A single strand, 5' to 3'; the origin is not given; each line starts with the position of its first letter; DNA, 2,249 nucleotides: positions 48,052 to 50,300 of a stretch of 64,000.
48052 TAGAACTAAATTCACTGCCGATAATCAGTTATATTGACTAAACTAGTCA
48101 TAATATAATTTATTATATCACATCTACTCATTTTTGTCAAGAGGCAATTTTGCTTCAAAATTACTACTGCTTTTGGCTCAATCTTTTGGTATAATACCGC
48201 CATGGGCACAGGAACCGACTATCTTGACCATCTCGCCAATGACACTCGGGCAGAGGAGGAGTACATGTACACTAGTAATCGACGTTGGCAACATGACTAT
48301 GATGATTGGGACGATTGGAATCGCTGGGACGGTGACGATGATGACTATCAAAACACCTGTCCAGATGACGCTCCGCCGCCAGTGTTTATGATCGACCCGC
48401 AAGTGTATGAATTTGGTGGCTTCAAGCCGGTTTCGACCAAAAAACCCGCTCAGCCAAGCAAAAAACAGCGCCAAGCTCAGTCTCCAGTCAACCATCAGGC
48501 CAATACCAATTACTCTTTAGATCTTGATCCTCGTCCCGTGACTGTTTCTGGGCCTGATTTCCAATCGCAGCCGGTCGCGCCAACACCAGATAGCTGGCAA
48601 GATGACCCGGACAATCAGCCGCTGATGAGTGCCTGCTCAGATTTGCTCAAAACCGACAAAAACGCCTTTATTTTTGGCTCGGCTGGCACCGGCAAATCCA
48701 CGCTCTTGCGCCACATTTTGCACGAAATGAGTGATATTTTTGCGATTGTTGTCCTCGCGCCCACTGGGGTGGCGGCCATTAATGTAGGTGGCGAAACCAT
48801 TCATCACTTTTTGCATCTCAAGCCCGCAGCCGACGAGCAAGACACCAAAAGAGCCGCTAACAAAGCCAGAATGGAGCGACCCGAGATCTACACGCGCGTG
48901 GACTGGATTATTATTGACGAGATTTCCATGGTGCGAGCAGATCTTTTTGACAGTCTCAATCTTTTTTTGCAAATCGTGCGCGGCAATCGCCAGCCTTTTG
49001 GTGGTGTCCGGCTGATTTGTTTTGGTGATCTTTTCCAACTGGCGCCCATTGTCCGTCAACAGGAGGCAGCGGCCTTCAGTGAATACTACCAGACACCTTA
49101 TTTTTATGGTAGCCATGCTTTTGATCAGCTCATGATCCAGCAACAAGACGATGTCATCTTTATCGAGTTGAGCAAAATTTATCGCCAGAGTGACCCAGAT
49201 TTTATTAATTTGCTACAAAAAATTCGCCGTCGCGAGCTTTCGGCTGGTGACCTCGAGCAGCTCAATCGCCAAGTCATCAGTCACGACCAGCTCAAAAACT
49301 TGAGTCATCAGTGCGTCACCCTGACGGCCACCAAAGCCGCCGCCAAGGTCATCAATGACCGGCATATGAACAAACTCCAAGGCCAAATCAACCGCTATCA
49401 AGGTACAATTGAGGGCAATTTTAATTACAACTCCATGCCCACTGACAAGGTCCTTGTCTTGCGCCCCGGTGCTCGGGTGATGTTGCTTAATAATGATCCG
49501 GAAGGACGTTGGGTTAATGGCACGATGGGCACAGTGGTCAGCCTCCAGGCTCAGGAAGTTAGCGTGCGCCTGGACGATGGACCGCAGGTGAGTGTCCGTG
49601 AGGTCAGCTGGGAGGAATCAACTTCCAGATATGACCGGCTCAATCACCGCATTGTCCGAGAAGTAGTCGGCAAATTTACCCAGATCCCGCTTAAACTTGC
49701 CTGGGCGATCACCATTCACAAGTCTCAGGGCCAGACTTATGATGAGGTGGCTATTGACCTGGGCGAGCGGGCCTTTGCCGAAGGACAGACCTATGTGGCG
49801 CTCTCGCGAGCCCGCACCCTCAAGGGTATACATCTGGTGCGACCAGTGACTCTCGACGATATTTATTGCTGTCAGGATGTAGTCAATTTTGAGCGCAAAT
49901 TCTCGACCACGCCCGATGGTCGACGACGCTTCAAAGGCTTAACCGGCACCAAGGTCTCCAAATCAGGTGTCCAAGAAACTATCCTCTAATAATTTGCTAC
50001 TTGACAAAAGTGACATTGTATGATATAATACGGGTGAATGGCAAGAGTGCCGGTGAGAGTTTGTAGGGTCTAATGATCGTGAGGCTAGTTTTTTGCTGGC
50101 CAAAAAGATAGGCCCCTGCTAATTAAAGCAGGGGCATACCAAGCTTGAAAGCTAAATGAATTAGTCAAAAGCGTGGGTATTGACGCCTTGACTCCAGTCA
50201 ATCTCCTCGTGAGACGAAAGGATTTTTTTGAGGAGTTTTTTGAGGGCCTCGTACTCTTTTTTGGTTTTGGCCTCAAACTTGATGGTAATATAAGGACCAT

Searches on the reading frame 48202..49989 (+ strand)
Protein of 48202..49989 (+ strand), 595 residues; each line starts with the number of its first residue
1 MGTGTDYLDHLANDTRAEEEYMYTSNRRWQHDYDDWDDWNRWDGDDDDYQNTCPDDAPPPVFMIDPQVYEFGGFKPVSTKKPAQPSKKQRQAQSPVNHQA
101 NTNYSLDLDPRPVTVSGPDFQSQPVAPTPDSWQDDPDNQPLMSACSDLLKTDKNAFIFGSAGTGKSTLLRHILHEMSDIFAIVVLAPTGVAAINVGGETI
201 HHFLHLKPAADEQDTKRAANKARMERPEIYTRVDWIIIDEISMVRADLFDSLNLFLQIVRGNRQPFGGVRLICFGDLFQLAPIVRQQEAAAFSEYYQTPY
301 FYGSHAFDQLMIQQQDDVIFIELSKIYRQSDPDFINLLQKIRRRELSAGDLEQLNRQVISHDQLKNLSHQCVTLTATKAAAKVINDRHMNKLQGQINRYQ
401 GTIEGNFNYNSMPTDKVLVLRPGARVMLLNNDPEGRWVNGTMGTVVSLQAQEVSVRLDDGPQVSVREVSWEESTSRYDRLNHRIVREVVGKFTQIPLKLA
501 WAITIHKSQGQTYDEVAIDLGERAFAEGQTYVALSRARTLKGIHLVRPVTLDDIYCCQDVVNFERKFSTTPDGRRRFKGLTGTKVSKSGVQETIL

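Call 67: search_protein_families(library=pfam, proteins=[window:48202-49989:+], max_evalue=0.01)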
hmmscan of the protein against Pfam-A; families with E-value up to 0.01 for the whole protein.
window:48202-49989:+ (595 aa): 17 families
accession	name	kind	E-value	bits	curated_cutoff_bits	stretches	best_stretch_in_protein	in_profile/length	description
PF05970.20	PIF1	-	7.3e-27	94.8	25.9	1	151-344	21-215/223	PIF1-like helicase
PF13245.12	AAA_19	-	4.1e-15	56.6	25.1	1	151-283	10-132/134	AAA domain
PF13604.12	AAA_30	-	8e-13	49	27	1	148-287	13-135/191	AAA domain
PF01443.25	Viral_helicase1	-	6e-09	36.5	21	1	157-323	3-148/228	Viral superfamily 1 RNA helicase core domain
PF13538.12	UvrD_C_2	-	1.1e-06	28.8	27.4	1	499-539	1-47/52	UvrD-like helicase C-terminal domain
PF13401.12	AAA_22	-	3e-06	28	27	1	151-272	4-119/130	AAA domain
PF02689.20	Herpes_Helicase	-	1.1e-05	24.1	27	1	502-540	732-771/808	Helicase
PF21530.3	Pif1_2B_dom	-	0.00011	22.3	23.9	1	410-448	9-47/47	DNA helicase Pif1, 2B domain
PF20720.3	nSTAND3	-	0.00078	19.6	27.2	1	142-178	7-43/155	Novel STAND NTPase 3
PF18335.7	SH3_13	-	0.00088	19.5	41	1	419-455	25-61/65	ATP-dependent RecD-like DNA helicase SH3 domain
PF07728.20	AAA_5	-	0.0033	17.9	22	0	156-255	3-89/139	AAA domain (dynein-related subfamily)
PF13173.12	AAA_14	-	0.0033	17.9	27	0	153-245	3-75/129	AAA domain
PF13191.12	AAA_16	-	0.0036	18.2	32.6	1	153-179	25-51/167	AAA ATPase domain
PF00005.33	ABC_tran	-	0.0045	18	25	0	150-177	9-36/137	ABC transporter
PF24389.1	ORC-CDC6-like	-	0.0049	16.1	27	0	149-175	29-55/571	ORC-CDC6-like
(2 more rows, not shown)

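Call 73: search_protein_families(library=padloc, proteins=[window:48202-49989:+], max_evalue=0.01)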
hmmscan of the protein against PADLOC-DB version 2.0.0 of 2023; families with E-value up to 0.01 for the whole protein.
window:48202-49989:+ (595 aa): 15 families
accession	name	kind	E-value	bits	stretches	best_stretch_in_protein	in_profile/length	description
PDLC05065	PDC-S68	-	9.9e-21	71.3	2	150-283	618-745/1221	-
PDLC05064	PDC-S68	-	3.6e-19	66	2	157-393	705-934/1273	-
PDLC01734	typeIV_RecD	-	1e-17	61.7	1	155-539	357-710/763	RecD_0_IVD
PDLC05066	PDC-S68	-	4.8e-17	59.3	2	144-287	586-725/1202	-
PDLC04476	PDC-M16A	-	5.5e-17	59.4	1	139-387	10-284/691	-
PDLC05035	PDC-S53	-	1.6e-15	54.3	2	143-347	501-663/900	-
PDLC01148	RecD_like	-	2.3e-14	50.6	1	152-283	328-445/719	RecD/Tra ATPase fused to N-terminal HHH domain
PDLC04475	PDC-M16A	-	1.4e-12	44.9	1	137-451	15-334/721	-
PDLC04474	PDC-M16A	-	5e-11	39.8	2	140-397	222-489/917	-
PDLC04140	mad8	-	2.8e-06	25.1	1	137-359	12-128/314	mads_8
PDLC04897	PDC-S06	-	0.00011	18.9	1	148-184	19-55/727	-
PDLC02372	Nhi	-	0.0013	15.4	1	152-249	199-280/470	-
PDLC04472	PDC-M16A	-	0.0021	14.4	0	146-202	232-297/930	-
PDLC02350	AbiO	-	0.0049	13.7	0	153-250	193-275/468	AbiO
PDLC00122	GajB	-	0.0085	13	0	147-177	11-42/502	UrvD helicase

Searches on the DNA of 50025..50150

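Call 28: search_rna_families(source=window, start=50025, end=50150, threshold=evalue, max_evalue=10, show_alignments=3)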
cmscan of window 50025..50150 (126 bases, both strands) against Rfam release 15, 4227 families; matches with E-value up to 10: 7.
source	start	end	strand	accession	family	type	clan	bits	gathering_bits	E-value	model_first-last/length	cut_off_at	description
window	50102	50150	-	RF00515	PyrR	Cis-reg;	-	16.5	54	2.7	69-115/115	5'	PyrR binding site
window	50099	50150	-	RF02611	BSR0653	Gene; sRNA;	-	15.2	627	0.0082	591-642/642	5'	Brucella sRNA 0653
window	50104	50150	-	RF00021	Spot_42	Gene; sRNA;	-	14.3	80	1.2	72-115/115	5'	Spot 42 RNA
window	50104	50148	-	RF02398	sau-6072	Gene; sRNA;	-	13.2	50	2.2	1-53/53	no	Staphylococcus sRNA sau-6072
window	50108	50150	-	RF02453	ncr952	Gene; sRNA;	-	12.5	100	0.8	97-143/143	5'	Bacillus sRNA ncr952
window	50095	50150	-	RF00519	suhB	Gene; sRNA;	CL00108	12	41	2.5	30-77/77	5'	Makes More Granules Regulator RNA (mmgR)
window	50115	50150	-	RF02778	FdoG1_thermometer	Cis-reg; thermoregulator;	-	7.9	50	5.8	14-49/193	5'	FdoG-1 5' UTR thermometer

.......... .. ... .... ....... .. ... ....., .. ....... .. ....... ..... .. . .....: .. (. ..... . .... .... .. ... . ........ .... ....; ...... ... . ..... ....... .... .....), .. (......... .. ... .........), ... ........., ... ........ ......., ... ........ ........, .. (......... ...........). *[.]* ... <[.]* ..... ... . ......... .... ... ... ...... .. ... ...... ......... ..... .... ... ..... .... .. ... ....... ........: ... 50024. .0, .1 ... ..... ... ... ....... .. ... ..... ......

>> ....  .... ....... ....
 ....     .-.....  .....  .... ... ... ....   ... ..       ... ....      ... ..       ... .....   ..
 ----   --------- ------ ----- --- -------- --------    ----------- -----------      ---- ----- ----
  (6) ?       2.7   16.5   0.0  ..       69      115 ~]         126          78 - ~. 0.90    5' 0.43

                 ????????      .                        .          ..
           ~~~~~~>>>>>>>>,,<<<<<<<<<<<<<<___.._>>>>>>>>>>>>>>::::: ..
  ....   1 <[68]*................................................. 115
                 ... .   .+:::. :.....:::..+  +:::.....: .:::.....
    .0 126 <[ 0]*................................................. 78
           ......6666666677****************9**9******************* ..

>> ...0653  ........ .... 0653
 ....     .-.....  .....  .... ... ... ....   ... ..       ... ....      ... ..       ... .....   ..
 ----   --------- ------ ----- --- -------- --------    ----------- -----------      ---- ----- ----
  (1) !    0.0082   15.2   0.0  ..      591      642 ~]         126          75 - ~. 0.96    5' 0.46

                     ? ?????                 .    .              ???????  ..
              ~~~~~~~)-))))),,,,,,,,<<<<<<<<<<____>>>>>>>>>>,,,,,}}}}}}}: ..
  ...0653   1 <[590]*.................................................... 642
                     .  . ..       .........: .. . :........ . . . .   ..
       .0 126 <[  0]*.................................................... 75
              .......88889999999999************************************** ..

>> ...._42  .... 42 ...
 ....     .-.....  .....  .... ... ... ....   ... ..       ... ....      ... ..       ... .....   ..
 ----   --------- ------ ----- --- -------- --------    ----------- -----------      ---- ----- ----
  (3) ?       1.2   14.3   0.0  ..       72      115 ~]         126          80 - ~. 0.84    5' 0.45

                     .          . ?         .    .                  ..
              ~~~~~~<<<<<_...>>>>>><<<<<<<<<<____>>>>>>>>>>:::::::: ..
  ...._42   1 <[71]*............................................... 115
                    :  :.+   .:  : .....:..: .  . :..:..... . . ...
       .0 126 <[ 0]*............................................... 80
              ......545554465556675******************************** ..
